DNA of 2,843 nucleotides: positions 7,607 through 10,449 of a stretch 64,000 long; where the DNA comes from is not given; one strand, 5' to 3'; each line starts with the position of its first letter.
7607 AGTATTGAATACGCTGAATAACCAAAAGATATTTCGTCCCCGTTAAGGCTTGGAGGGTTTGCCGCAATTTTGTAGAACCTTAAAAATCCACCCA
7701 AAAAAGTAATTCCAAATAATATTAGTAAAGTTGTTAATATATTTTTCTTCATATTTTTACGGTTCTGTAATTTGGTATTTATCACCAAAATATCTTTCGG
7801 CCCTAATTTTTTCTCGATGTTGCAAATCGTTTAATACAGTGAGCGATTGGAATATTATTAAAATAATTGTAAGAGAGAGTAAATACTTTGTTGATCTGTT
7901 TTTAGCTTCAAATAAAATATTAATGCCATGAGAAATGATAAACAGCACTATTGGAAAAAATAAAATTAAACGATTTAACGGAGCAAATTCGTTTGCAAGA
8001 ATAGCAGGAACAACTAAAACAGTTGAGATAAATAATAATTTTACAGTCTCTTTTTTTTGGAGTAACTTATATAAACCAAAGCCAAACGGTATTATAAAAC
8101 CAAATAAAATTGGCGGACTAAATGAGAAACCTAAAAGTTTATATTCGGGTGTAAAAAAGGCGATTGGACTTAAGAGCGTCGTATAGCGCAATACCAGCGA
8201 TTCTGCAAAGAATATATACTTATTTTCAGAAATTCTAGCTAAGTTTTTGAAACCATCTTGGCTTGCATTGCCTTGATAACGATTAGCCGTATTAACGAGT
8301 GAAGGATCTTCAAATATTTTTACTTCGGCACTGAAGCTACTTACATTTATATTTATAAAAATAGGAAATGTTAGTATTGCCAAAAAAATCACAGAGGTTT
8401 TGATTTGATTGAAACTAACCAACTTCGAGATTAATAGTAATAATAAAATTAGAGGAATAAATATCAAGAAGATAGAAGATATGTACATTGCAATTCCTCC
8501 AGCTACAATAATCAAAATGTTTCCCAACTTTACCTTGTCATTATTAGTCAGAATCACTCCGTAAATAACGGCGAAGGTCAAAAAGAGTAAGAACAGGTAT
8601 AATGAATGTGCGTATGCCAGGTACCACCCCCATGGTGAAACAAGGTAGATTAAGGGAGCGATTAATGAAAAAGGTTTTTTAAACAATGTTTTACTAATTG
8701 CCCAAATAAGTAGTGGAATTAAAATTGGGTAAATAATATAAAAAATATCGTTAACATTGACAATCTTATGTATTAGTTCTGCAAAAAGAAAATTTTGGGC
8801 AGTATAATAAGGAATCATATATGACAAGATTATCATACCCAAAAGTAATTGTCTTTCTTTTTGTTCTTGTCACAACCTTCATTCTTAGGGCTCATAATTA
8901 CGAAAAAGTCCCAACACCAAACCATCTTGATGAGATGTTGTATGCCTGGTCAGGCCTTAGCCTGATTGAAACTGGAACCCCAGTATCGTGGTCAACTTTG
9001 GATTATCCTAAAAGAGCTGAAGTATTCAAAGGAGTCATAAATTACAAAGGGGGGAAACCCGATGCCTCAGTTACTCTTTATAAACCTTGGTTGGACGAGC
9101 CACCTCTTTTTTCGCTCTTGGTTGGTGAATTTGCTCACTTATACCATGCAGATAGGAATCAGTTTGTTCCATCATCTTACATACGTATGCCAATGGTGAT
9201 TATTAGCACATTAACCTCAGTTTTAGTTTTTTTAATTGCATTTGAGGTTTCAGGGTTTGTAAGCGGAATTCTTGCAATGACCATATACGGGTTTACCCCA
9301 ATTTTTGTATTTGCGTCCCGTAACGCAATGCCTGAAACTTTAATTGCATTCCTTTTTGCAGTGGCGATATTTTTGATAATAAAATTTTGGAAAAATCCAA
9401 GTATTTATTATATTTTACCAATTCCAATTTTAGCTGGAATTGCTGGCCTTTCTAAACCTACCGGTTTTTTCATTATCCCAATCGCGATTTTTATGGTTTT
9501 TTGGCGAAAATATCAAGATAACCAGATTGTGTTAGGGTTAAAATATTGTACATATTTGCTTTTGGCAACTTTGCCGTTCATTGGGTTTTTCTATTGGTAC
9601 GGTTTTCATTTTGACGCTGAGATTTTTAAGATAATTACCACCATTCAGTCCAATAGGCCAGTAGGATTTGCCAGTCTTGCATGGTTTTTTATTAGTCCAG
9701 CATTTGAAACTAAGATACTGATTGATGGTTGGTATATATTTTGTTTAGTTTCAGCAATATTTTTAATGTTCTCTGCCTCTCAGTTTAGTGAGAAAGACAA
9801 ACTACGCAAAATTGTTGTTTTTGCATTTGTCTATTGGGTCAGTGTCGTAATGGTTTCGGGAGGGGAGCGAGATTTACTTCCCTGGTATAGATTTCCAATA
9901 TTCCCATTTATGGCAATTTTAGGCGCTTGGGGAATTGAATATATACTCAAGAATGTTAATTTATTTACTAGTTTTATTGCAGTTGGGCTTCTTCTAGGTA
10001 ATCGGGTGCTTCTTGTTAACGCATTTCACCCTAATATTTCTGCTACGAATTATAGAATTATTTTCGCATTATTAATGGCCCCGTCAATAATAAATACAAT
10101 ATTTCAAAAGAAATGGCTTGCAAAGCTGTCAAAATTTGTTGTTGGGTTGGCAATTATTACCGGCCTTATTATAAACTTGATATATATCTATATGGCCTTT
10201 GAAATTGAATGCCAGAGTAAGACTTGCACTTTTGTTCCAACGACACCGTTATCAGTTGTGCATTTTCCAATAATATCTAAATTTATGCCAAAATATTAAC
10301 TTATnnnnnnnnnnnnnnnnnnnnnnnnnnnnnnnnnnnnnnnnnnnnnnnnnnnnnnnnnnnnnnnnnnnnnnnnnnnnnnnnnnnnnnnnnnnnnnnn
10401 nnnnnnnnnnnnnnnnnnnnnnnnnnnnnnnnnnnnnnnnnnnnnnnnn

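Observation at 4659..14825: Tandem expansion of six GT39/PMT/ArnT-like paralogs (five co-directional, one inverted)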

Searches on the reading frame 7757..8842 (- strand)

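Call 3: search_protein_families(library=pfam, proteins=[window:7757-8842:-], max_evalue=0.01)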
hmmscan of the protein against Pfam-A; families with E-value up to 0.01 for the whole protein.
window:7757-8842:- (361 aa): 1 family
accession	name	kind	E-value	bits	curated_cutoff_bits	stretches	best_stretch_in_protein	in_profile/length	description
PF13231.12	PMT_2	-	0.00036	21.2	26.1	1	31-160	24-151/160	Dolichyl-phosphate-mannose-protein mannosyltransferase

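Call 4: search_protein_families(library=ncbifam, proteins=[window:7757-8842:-], max_evalue=0.01)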
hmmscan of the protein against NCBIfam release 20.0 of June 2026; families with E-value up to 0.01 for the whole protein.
window:7757-8842:- (361 aa): 0 families

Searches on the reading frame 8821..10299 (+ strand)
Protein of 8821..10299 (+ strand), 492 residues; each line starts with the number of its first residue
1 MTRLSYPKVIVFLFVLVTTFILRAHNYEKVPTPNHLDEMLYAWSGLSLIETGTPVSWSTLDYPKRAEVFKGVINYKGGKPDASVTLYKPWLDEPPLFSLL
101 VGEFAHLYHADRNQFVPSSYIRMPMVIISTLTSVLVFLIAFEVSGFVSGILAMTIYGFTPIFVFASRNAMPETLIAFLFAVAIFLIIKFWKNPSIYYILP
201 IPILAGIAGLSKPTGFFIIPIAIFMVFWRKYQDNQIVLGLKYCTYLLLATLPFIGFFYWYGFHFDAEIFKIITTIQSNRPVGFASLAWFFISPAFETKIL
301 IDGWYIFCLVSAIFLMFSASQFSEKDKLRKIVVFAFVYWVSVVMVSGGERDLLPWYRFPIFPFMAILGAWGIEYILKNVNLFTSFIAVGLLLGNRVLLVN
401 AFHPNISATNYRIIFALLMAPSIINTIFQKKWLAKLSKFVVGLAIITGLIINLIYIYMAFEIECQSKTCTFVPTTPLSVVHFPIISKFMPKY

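Call 3: search_protein_families(library=pfam, proteins=[window:8821-10299:+], max_evalue=0.01)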
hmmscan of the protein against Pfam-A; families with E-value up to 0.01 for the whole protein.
window:8821-10299:+ (492 aa): 1 family
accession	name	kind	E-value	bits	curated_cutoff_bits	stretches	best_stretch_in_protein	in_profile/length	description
PF13231.12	PMT_2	-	6e-11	43.3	26.1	1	93-259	2-160/160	Dolichyl-phosphate-mannose-protein mannosyltransferase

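Call 4: search_protein_families(library=ncbifam, proteins=[window:8821-10299:+], max_evalue=0.01)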
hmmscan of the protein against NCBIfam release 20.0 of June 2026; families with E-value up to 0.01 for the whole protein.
window:8821-10299:+ (492 aa): 0 families

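Call 67: search_solved_structures(query=window:8821-10299:+, max_evalue=10, show_alignments=1)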
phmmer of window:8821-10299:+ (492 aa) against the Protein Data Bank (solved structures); distinct sequences matched with E-value up to 10: 0.
